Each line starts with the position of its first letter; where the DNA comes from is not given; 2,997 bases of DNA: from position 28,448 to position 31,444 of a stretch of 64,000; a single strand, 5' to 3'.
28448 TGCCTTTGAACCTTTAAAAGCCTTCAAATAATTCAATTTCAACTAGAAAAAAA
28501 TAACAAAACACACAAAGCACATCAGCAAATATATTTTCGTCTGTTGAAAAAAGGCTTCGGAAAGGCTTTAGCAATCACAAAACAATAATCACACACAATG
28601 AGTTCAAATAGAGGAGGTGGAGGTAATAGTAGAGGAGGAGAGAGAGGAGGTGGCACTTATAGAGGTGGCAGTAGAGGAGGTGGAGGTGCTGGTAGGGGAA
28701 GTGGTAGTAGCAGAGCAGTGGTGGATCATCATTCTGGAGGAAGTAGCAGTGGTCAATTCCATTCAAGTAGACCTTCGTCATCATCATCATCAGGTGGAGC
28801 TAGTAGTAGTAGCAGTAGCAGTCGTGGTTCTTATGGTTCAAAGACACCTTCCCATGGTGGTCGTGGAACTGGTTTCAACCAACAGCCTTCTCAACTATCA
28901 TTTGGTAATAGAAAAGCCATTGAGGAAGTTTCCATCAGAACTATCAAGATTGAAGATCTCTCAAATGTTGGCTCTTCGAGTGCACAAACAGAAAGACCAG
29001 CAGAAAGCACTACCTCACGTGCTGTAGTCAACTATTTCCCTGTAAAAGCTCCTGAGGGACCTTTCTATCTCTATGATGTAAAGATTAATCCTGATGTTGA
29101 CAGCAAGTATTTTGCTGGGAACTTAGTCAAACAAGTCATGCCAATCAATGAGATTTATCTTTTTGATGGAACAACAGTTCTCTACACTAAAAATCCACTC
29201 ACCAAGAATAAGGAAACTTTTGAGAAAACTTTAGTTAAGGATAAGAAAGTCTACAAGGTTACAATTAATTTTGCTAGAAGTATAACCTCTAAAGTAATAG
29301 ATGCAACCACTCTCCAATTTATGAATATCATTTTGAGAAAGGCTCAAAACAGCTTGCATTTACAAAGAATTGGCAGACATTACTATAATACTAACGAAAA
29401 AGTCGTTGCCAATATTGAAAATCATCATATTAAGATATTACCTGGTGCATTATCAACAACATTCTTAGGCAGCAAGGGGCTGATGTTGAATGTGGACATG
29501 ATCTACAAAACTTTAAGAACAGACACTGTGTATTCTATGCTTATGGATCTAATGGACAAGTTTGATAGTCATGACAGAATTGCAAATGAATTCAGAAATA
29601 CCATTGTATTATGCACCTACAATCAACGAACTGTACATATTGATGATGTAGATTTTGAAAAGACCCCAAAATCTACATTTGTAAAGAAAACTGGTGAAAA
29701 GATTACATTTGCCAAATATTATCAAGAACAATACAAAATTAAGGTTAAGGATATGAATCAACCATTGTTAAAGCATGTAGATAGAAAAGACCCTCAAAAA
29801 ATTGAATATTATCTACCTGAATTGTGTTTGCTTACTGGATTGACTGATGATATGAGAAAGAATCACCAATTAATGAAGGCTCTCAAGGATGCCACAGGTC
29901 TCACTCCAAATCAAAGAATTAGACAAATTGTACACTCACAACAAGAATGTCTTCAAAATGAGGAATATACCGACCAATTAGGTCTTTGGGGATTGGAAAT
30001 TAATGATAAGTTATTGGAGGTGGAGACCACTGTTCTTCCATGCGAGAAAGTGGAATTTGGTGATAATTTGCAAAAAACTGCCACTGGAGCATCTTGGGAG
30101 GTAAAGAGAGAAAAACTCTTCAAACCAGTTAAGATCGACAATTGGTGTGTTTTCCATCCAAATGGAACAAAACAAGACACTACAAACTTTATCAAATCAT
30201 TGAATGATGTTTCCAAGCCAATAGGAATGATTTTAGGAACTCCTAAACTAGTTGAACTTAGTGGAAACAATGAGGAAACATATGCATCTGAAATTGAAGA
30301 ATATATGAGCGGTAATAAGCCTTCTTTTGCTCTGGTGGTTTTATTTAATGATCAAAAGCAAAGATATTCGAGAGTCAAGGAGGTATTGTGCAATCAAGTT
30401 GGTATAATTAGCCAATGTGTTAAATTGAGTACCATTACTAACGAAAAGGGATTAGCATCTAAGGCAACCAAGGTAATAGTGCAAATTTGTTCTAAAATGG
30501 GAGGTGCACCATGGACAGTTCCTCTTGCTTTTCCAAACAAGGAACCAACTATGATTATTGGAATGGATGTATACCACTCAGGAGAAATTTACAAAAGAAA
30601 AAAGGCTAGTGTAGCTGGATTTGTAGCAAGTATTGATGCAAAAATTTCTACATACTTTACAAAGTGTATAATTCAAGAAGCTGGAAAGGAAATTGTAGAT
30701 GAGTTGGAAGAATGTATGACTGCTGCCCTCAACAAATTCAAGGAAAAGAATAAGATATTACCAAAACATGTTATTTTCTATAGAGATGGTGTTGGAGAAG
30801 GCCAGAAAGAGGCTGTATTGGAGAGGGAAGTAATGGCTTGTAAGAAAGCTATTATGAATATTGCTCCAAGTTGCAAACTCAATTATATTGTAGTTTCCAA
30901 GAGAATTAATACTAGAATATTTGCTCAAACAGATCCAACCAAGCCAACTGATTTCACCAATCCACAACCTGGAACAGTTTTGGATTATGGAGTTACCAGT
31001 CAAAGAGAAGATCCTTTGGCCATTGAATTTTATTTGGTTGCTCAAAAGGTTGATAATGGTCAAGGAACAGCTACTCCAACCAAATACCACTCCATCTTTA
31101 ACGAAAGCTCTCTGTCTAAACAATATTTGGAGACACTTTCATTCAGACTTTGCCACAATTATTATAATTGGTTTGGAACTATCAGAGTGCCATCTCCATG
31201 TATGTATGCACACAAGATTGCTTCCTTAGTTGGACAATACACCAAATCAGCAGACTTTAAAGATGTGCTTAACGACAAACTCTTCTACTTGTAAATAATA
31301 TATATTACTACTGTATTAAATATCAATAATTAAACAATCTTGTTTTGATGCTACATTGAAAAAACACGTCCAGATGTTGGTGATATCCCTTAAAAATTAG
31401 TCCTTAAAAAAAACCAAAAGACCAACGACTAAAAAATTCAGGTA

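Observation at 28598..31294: Piwi-clade-like Argonaute with RGG N-terminus and intact slicer triad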

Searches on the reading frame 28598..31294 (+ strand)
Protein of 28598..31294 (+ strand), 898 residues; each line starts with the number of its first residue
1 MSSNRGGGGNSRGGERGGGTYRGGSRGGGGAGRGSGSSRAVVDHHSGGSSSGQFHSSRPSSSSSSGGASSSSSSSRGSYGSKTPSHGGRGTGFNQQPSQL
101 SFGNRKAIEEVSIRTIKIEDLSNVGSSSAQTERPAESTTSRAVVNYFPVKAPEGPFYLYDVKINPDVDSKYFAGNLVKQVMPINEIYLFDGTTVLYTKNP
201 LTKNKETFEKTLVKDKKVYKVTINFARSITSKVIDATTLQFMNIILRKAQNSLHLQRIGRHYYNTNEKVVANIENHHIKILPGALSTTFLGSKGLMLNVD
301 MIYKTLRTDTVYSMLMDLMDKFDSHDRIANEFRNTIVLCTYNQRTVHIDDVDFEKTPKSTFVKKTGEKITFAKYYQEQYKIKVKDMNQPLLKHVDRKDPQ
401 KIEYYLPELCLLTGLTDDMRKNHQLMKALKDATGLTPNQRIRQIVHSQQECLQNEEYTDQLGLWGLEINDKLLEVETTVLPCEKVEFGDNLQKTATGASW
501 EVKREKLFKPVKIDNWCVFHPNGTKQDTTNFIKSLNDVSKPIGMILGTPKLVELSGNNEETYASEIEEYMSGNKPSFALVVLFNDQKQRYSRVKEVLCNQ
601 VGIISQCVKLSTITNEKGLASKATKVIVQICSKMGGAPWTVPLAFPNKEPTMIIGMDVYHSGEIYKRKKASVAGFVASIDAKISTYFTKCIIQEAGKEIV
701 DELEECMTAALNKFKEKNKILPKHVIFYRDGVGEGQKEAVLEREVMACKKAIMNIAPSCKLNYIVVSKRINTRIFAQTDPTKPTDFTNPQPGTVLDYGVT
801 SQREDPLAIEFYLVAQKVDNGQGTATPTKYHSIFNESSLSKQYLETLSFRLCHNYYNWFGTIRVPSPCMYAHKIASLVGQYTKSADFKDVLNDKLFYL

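Call 3: search_protein_families(library=pfam, proteins=[window:28598-31294:+], max_evalue=0.01)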
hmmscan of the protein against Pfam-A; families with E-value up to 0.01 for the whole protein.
window:28598-31294:+ (898 aa): 5 families
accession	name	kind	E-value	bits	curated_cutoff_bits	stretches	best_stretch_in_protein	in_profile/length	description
PF02171.23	Piwi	-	7e-78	262.4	28.9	1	579-882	3-301/302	Piwi domain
PF02170.28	PAZ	-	2.1e-28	99.1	28.8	1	321-433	13-120/123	PAZ domain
PF16486.11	ArgoN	-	6.8e-12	46.4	30.9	1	144-246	7-142/142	N-terminal domain of argonaute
PF00763.28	THF_DHG_CYH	-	0.0058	17.3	32.8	0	559-622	11-76/115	Tetrahydrofolate dehydrogenase/cyclohydrolase, catalytic domain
PF16487.10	ArgoMid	-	0.0068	17.1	27.5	0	499-546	6-57/83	Mid domain of argonaute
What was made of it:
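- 29027..29335 (+): Argonaute N domain (aa 144-246). Pfam PF16486 ArgoN, E 6.8e-12 (call 3).
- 29558..29896 (+): PAZ domain (aa 321-433), the pocket for the guide 3' end. Pfam PF02170, E 2.1e-28 (call 3).
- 30332..31243 (+): PIWI (RNase H-like) domain, aa 579-882. Pfam PF02171, E 7e-78, covering profile positions 3-301 of 302 (call 3).
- On Eukaryotic Argonaute superfamily: Pfam ArgoN (E 6.8e-12), PAZ (2.1e-28) and Piwi (7e-78) are present (call 3).
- Architecture: ArgoN, PAZ and Piwi are all above the Pfam cut-offs (call 3). A weak, sub-threshold ArgoMid Pfam hit (E 0.0068, call 3).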

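Call 4: search_solved_structures(query=window:28598-31294:+, max_evalue=0.00001, show_alignments=2)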
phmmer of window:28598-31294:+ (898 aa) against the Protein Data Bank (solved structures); distinct sequences matched with E-value up to 0.00001: 47.
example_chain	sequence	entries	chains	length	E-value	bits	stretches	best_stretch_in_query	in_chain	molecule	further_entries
9iiy_A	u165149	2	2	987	9.5e-127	427.7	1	117-898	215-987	Piwi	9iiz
7yfq_A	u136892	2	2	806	3.2e-126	426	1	124-898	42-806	Piwi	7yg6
9s0z_B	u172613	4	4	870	5.8e-126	425.2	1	138-898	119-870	Piwi-like protein 1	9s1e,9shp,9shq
7kx7_A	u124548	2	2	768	6.1e-126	425.1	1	130-898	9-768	Piwi-A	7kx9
7yfx_A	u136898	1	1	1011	6e-116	392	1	142-881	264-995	Piwi-like protein 2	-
7yfy_A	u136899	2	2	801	1.5e-115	390.7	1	138-882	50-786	Piwi-like protein 2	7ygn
9ij0_A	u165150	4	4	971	3e-115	389.7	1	138-882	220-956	Piwi-like protein 2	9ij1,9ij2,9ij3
9ij5_A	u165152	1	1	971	7.8e-115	388.3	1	138-882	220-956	Piwi-like protein 2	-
9ij4_A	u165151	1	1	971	1.9e-114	387.1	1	138-882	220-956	Piwi-like protein 2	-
5guh_A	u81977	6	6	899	8.6e-111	375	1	100-885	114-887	PIWI | Piwi-like protein Siwi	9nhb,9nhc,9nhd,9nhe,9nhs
6kr6_A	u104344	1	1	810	1.8e-98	334.2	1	143-898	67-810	Protein piwi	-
8r3z_A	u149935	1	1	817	1.2e-52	182.6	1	299-885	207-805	HrAgo1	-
5vm9_A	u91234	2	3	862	2.4e-46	161.8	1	369-876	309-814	Protein argonaute-3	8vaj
4kre_A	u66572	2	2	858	1.7e-45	158.9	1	368-876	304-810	Protein argonaute-1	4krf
5w6v_A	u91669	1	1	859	1.7e-45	158.9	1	368-876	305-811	Protein argonaute-1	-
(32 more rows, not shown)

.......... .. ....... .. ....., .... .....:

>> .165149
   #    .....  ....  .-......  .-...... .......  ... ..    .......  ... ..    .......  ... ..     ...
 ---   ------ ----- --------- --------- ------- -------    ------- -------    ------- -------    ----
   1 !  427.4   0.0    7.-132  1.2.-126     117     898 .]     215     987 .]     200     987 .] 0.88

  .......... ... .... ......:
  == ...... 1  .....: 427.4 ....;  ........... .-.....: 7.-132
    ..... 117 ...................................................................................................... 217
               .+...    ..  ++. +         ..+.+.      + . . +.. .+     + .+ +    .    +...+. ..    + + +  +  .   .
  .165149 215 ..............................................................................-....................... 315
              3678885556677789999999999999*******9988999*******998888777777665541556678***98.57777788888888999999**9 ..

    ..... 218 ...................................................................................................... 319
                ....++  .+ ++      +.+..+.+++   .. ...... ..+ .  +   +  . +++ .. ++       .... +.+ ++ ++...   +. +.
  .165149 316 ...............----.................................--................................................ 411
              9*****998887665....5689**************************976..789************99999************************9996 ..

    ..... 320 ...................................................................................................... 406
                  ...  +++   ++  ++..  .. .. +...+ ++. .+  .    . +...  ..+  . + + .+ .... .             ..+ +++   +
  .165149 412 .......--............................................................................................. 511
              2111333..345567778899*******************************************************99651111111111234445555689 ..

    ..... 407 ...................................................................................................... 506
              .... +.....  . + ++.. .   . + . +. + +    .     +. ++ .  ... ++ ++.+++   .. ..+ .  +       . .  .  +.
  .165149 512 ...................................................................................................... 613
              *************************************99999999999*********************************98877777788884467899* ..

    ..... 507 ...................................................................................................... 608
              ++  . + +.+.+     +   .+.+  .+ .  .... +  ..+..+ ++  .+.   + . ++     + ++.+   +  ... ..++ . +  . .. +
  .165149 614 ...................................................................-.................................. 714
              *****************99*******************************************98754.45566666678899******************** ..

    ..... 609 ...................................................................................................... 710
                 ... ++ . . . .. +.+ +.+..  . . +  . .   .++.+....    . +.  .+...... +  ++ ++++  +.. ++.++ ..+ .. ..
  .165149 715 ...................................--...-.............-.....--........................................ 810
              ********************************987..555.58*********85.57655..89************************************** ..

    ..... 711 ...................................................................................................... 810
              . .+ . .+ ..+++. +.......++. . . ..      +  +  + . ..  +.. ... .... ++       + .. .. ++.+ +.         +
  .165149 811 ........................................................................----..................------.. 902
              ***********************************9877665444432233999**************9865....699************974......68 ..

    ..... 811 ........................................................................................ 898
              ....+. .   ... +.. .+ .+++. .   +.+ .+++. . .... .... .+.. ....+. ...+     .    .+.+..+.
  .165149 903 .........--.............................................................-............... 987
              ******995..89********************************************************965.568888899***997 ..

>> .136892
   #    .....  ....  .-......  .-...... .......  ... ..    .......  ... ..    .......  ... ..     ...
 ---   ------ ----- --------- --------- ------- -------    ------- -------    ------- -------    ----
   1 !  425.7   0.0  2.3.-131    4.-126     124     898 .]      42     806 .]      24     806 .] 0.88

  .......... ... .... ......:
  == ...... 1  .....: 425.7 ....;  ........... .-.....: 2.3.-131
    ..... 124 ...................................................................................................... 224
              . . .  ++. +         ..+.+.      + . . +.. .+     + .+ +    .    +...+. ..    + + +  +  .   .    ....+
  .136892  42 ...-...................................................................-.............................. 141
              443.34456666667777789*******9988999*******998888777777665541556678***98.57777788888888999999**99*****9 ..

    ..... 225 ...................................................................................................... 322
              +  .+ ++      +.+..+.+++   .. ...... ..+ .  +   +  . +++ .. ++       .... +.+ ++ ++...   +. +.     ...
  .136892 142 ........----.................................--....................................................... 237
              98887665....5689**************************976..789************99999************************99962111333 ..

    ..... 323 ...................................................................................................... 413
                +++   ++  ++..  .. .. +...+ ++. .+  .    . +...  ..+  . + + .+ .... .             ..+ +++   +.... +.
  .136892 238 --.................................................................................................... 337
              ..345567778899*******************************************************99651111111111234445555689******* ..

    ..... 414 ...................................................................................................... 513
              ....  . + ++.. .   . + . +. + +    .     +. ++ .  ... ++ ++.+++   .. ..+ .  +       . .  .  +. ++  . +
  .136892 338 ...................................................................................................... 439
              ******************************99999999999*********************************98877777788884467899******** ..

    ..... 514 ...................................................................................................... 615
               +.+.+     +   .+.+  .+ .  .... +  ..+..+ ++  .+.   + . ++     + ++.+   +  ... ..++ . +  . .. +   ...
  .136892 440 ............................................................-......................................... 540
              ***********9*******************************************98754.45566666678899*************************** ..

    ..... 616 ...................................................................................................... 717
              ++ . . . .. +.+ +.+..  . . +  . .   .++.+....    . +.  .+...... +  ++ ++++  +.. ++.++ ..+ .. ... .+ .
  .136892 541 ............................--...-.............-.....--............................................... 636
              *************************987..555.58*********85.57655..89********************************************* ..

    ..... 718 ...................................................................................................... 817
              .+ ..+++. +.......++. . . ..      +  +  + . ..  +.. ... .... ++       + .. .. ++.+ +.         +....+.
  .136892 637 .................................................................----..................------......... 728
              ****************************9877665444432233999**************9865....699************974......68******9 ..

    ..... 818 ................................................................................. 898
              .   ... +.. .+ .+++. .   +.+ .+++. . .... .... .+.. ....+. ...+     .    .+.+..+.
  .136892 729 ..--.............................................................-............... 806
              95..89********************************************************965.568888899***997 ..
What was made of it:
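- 28598..28984 (+): Low-complexity N-terminal extension (aa 1-129), rich in S, G and R and lying outside the aligned Argonaute fold. The PDB alignments start at aa 100-143 (call 4).
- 29558..29896 (+): It matches the isolated PIWIL1/PIWIL2 PAZ structures at E 1e-18 to 1e-25 (call 4).
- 30566..30568 (+): Catalytic D657 (in GMDVYH). It aligns with GIDVYH of EfPiwi (call 4).
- On PIWI clade of eukaryotic Argonautes: PDB bit scores are 334-428 for PIWI against at most 162 for AGO (call 4).
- Closest known: Animal PIWI proteins with solved structures. Same: The alignment is full-length from the N domain to the last residue, at E 1e-98 to 1e-127 (call 4).
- phmmer against PDB gives PIWI proteins (EfPiwi, MIWI, MILI, Siwi, Drosophila Piwi) 334-428 bits over aa ~120-898, against at most 162 bits for human AGO1-4 and 123 bits for AtAGO10 (call 4). 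PIWI structures score 334-428 bits and AGO structures at most 162 bits (call 4).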

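Call 5: find_homologous_proteins(query=window:28598-31294:+, max_evalue=1e-20)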
Query window:28598-31294:+ (898 aa): 9 proteins with E <= 1e-20 among 8000 candidates.
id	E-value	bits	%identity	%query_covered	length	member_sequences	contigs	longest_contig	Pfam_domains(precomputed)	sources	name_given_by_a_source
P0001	0.0e+0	2056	100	100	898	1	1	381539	PF23278.2,PF02170.29,PF16486.12,PF02171.24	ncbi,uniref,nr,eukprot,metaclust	ncbi:argonaute [Naegleria gruberi]|uniref:Argonaute n=1 Tax=Naegleria gruberi TaxID=5762 RepID=D2VMG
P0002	2.6e-259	881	52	85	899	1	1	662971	PF02170.29,PF16486.12,PF02171.24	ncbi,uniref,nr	ncbi:hypothetical protein C9374_004421 [Naegleria lovaniensis]|uniref:Uncharacterized protein n=1 Ta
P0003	3.7e-133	464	34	92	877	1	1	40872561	PF23278.2,PF02170.29,PF16486.12,PF02171.24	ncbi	ncbi:Piwi-like protein 1 [Mactra antiquata]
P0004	7.1e-113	397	31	100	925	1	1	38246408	PF08699.16,PF23278.2,PF02170.29,PF02171.24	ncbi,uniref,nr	ncbi:piwi-like protein Siwi [Anthonomus grandis grandis]|uniref:piwi-like protein Siwi n=1 Tax=Antho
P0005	8.6e-100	354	29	87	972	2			PF23278.2,PF02170.29,PF16486.12,PF02171.24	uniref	uniref:Putative translation initiation factor 2c eif-2c n=1 Tax=Lutzomyia longipalpis TaxID=7200 Rep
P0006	2.7e-94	335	30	85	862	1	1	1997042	PF23278.2,PF02170.29,PF16486.12,PF02171.24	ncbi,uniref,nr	ncbi:protein piwi [Drosophila ficusphila]|uniref:protein piwi n=1 Tax=Drosophila ficusphila TaxID=30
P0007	1.5e-42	164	24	84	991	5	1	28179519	PF16488.11,PF08699.16,PF02170.29,PF16487.11,PF16486.12,PF02171.24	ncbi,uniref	ncbi:UNVERIFIED_CONTAM: protein argonaute MEL1 [Sesamum latifolium]|uniref:Protein argonaute MEL1 n=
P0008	2.1e-38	150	25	84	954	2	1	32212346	PF16488.11,PF08699.16,PF02170.29,PF16487.11,PF16486.12,PF02171.24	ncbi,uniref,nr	ncbi:hypothetical protein Nepgr_000329 [Nepenthes gracilis]|uniref:Uncharacterized protein n=1 Tax=N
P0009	5.9e-28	116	26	64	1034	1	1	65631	PF16488.11,PF08699.16,PF02170.29,PF16486.12,PF02171.24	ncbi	ncbi:Piwi-domain-containing protein, partial [Aureobasidium melanogenum]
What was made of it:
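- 28598..31294 (+): Complete single-exon coding sequence (898 aa plus stop) of the Naegleria gruberi PIWI-clade Argonaute. It is 100% identical over 100% of its length to NCBI 'argonaute [Naegleria gruberi]' (P0001, call 5).
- Public annotation calls it simply 'argonaute' (call 5). ArgoL1 and ArgoL2 domains are absent (calls 3, 5).
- Tried and rejected: The window's origin therefore rests on the 100% protein match in call 5.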

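Call 14: find_homologous_proteins(query=window:28985-31294:+, max_evalue=1e-30)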
Query window:28985-31294:+ (769 aa): 2 proteins with E <= 1e-30 among 8000 candidates.
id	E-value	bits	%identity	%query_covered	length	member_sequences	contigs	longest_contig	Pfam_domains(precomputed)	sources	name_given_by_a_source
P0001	0.0e+0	1759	100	100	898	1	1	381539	PF23278.2,PF02170.29,PF16486.12,PF02171.24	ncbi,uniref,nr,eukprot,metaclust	ncbi:argonaute [Naegleria gruberi]|uniref:Argonaute n=1 Tax=Naegleria gruberi TaxID=5762 RepID=D2VMG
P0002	6.4e-255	866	52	99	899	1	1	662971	PF02170.29,PF16486.12,PF02171.24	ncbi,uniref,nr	ncbi:hypothetical protein C9374_004421 [Naegleria lovaniensis]|uniref:Uncharacterized protein n=1 Ta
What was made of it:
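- Tried and rejected: A second find_homologous_proteins run with the low-complexity N-terminus removed returned only the two Naegleria proteins (call 14).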

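Call 39: search_protein_representatives(protein=window:28985-31294:+)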
Query: 769 residues. Proteins with E-value up to 0.001 (for the whole library): 7776; up to 1e-10: 4284; up to 1e-30: 1140. The best 150 are listed.
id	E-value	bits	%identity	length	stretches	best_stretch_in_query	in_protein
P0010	7.9e-182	623.0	45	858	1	13-769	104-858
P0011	1.5e-172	592.2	41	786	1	12-769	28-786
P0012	8.3e-132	457.6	39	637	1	125-769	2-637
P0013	7.5e-130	451.1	37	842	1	13-758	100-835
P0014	1.2e-124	433.9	36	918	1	15-769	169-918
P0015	1.5e-122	427.0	35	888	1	14-768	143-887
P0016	3.4e-119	415.9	34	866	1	8-756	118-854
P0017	5.5e-119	415.2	33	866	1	12-769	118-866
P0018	2.0e-118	413.3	35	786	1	31-768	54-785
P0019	4.2e-118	412.3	36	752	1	8-769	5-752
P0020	5.6e-118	411.9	35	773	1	11-768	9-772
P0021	6.6e-117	408.3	34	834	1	12-763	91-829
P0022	1.8e-115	403.6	35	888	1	13-753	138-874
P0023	3.1e-115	402.8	34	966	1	27-768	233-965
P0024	3.4e-115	402.7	34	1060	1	16-769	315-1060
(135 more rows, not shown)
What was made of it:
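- Tried and rejected: The word index was the limit, so I used the exhaustive representative search instead (call 39).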
